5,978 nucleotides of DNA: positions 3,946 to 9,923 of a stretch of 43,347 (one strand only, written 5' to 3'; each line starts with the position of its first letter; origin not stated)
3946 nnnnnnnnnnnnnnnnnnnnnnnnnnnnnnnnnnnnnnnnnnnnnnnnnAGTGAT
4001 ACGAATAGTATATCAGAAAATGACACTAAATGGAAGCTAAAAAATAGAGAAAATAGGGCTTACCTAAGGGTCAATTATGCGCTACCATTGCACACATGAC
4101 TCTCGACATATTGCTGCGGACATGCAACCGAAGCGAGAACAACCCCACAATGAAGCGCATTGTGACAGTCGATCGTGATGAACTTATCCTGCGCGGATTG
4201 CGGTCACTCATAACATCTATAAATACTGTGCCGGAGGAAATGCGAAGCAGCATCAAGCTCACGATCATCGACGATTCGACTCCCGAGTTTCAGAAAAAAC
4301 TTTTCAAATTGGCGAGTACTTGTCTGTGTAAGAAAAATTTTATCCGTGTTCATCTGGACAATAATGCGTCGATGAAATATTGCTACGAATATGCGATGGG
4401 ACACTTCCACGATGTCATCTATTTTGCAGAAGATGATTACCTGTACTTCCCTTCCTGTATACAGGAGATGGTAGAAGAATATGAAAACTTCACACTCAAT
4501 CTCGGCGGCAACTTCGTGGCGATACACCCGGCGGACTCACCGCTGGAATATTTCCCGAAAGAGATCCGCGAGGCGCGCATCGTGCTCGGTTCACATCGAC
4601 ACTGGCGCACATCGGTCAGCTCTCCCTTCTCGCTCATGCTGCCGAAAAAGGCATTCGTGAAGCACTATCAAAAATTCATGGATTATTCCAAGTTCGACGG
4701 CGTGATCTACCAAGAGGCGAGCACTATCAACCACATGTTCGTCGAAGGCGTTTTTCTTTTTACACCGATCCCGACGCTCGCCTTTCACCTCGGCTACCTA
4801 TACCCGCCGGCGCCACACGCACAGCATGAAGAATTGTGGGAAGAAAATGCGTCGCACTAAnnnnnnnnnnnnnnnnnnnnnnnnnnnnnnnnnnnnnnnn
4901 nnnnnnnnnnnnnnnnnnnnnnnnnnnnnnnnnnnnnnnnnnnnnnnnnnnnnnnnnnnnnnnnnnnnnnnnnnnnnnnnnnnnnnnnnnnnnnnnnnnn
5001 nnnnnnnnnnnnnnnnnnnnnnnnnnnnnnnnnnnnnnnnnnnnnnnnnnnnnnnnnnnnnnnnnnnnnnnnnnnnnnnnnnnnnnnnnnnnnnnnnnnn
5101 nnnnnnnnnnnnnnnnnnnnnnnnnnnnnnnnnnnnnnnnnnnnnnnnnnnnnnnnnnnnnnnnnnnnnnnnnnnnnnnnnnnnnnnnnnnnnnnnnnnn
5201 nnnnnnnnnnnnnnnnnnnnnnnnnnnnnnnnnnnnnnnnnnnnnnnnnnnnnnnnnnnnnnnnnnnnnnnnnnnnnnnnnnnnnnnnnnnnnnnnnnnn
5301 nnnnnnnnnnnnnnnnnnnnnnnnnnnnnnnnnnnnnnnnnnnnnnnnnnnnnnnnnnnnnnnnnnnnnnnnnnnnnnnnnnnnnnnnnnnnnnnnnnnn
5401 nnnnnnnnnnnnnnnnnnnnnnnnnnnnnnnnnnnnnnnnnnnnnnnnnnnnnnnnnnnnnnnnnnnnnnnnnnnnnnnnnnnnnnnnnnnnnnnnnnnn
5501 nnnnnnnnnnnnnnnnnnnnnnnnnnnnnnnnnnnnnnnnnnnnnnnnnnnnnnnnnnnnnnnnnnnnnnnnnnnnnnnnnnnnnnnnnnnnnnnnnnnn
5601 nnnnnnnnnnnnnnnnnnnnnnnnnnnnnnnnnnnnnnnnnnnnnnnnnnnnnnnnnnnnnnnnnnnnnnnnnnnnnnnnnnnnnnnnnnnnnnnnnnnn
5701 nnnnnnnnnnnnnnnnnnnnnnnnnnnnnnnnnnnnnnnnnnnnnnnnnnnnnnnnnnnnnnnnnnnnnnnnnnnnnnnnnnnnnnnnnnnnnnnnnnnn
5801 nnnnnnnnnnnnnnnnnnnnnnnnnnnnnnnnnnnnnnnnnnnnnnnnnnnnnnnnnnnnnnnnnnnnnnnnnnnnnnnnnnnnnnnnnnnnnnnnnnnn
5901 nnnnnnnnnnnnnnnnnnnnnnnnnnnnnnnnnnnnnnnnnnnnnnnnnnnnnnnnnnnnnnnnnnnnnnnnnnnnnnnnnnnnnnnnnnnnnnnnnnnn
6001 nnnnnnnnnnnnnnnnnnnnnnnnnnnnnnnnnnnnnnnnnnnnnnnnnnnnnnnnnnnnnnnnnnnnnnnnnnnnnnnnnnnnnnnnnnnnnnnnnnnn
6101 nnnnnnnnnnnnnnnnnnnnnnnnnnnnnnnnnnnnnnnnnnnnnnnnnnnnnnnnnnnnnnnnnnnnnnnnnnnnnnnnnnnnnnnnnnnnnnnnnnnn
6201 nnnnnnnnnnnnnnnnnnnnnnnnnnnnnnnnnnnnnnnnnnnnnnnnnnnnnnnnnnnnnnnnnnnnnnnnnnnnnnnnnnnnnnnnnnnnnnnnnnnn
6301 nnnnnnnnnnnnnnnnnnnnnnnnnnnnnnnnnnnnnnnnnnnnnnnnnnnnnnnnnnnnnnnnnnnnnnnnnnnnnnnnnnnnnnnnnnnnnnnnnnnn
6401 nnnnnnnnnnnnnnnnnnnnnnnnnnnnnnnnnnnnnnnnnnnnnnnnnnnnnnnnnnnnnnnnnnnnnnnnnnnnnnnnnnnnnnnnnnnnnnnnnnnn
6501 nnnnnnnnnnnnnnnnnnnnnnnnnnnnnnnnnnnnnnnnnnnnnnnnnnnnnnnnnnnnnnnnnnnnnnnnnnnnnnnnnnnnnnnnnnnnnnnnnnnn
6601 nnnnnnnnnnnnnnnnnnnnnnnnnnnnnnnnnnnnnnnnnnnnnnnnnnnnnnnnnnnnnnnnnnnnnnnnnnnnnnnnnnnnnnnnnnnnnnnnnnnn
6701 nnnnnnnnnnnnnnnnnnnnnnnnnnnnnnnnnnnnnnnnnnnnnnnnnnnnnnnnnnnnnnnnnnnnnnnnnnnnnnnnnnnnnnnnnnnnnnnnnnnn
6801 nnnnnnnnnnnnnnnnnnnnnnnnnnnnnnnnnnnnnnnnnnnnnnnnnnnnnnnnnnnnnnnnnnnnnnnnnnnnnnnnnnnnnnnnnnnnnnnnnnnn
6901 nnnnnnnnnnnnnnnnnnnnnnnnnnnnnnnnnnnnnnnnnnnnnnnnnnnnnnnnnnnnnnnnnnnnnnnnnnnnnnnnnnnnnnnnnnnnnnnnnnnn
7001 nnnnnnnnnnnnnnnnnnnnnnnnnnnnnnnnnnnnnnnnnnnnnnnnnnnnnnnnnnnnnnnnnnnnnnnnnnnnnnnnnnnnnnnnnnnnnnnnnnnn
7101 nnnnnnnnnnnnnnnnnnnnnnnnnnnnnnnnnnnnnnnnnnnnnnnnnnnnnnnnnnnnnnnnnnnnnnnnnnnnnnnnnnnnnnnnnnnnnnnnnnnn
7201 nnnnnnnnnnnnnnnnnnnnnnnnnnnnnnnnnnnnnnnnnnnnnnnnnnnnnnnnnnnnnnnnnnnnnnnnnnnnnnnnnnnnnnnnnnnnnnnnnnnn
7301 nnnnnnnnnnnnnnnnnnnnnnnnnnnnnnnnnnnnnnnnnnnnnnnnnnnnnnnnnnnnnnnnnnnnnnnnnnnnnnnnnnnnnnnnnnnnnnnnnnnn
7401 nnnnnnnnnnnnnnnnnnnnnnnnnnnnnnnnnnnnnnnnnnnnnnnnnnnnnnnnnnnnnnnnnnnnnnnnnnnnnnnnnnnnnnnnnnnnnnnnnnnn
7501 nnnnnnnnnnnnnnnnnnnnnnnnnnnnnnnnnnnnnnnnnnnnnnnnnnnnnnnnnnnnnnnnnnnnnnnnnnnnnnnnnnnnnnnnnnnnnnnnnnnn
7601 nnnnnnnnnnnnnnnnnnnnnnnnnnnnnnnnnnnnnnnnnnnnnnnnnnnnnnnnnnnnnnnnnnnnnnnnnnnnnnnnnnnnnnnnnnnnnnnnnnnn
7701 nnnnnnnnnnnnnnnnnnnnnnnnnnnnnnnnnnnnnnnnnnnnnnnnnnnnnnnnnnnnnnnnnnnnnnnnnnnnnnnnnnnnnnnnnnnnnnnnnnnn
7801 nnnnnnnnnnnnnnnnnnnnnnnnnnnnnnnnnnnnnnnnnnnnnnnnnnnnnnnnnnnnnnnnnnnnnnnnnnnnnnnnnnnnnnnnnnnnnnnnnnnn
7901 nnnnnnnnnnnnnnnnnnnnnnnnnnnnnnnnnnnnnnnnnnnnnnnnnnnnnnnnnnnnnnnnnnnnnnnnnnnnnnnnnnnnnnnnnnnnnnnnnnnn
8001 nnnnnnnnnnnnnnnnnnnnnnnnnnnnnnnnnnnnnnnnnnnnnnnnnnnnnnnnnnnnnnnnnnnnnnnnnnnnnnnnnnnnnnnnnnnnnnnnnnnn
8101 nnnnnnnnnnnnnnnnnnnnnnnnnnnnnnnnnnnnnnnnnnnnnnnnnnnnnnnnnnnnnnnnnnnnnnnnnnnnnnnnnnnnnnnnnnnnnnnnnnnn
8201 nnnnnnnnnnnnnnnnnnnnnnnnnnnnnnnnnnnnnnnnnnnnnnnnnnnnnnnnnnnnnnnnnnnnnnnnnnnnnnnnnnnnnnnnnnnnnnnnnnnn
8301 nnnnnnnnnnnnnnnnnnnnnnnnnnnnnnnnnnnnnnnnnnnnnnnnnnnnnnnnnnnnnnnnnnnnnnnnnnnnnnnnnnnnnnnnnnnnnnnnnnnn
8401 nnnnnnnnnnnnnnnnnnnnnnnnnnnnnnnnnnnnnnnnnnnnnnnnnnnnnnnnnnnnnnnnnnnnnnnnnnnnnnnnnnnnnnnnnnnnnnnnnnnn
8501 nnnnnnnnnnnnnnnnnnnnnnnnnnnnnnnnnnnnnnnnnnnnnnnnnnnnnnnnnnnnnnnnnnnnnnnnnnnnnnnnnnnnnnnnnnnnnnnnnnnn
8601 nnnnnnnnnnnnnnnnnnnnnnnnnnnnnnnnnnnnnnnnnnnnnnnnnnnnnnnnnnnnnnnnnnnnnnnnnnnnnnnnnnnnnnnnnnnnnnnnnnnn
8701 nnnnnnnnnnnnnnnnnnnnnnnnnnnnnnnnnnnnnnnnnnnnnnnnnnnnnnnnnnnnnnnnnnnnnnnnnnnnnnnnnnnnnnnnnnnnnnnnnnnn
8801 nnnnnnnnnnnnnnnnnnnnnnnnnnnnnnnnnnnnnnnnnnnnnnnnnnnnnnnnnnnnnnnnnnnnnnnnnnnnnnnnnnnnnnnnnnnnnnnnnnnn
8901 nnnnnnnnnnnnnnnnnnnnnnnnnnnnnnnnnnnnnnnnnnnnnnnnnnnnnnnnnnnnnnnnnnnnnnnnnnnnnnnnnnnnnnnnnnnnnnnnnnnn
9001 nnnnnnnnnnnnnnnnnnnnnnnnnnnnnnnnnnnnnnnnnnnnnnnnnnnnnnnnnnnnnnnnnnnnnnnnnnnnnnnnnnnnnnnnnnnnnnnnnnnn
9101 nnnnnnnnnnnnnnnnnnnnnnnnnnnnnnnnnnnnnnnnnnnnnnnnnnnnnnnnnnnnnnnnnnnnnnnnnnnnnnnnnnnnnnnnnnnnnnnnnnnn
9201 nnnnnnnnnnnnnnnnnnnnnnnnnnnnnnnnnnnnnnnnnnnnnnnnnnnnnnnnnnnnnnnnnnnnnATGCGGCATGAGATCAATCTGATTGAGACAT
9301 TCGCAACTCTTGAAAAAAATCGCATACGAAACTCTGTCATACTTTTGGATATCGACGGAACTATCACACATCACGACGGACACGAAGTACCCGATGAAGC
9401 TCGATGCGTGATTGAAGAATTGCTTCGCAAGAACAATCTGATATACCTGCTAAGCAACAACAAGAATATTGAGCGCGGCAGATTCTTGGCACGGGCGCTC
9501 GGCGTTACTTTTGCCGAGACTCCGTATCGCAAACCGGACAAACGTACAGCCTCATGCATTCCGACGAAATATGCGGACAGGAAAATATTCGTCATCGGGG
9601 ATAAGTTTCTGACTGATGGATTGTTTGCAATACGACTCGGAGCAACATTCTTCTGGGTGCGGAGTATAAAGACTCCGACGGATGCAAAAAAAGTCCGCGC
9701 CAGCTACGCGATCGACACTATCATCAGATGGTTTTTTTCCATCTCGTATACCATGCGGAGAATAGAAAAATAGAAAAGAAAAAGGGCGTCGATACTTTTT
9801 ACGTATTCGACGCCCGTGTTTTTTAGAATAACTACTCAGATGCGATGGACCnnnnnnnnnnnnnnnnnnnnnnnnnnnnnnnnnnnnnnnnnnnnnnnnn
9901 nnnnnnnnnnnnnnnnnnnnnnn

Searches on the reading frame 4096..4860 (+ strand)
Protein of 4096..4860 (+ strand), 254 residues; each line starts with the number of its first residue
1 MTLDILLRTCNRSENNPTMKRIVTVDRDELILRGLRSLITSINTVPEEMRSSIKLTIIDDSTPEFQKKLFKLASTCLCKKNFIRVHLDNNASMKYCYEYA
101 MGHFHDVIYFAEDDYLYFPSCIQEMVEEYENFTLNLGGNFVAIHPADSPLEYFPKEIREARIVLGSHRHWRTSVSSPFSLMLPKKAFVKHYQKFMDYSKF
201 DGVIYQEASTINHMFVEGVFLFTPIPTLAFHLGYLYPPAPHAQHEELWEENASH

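Call 4: search_protein_families(library=pfam, proteins=[window:4096-4860:+])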
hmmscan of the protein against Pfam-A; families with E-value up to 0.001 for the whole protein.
window:4096-4860:+ (254 aa): 0 families

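Call 11: search_protein_families(library=ncbifam, proteins=[window:4096-4860:+])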
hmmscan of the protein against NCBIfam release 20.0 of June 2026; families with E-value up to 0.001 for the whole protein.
window:4096-4860:+ (254 aa): 0 families

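Call 39: search_protein_families(library=pfam, max_evalue=0.1, proteins=[window:4096-4860:+])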
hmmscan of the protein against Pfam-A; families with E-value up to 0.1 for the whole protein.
window:4096-4860:+ (254 aa): 2 families
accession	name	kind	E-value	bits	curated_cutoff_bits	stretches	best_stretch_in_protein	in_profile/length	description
PF00535.33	Glycos_transf_2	-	0.014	15.8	23.3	1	31-133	13-108/168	Glycosyl transferase family 2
PF19468.4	DUF6005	-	0.02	14.4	25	1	93-132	230-269/327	Family of unknown function (DUF6005)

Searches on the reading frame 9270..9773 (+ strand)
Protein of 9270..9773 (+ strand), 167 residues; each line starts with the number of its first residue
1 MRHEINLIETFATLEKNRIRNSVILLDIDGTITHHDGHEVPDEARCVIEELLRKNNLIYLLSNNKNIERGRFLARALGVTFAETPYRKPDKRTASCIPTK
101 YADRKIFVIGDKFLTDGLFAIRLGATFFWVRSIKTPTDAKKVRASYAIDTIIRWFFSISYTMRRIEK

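Call 4: search_protein_families(library=pfam, proteins=[window:9270-9773:+])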
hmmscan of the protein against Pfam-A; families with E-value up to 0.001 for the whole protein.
window:9270-9773:+ (167 aa): 3 families
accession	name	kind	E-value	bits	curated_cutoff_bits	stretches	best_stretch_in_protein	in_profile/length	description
PF13344.12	Hydrolase_6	-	8.9e-08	32.5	27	1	24-114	1-91/101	Haloacid dehalogenase-like hydrolase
PF09419.16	PGP_phosphatase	-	8.1e-06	26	20.4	1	15-131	37-164/168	Mitochondrial PGP phosphatase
PF13242.12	Hydrolase_like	-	4.9e-05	23.6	22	1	87-149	3-70/75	HAD-hyrolase-like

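Call 11: search_protein_families(library=ncbifam, proteins=[window:9270-9773:+])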
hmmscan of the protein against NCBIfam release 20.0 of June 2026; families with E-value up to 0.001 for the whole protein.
window:9270-9773:+ (167 aa): 4 families
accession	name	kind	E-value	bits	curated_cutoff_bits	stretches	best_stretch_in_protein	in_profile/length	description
TIGR01668.1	YqeG_hyp_ppase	hypoth_equivalog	4.4e-14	52.4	89.1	1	14-145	20-150/170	YqeG family HAD IIIA-type phosphatase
TIGR01662.1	HAD-SF-IIIA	subfamily_domain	2.3e-10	40.7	44.6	1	23-132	2-140/141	HAD-IIIA family hydrolase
TIGR01460.1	HAD-SF-IIA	subfamily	3.7e-06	26.9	100.15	0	93-132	217-245/246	HAD-IIA family hydrolase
TIGR01484.1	HAD-SF-IIB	subfamily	0.00014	22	41.8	1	24-78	2-55/221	HAD-IIB family hydrolase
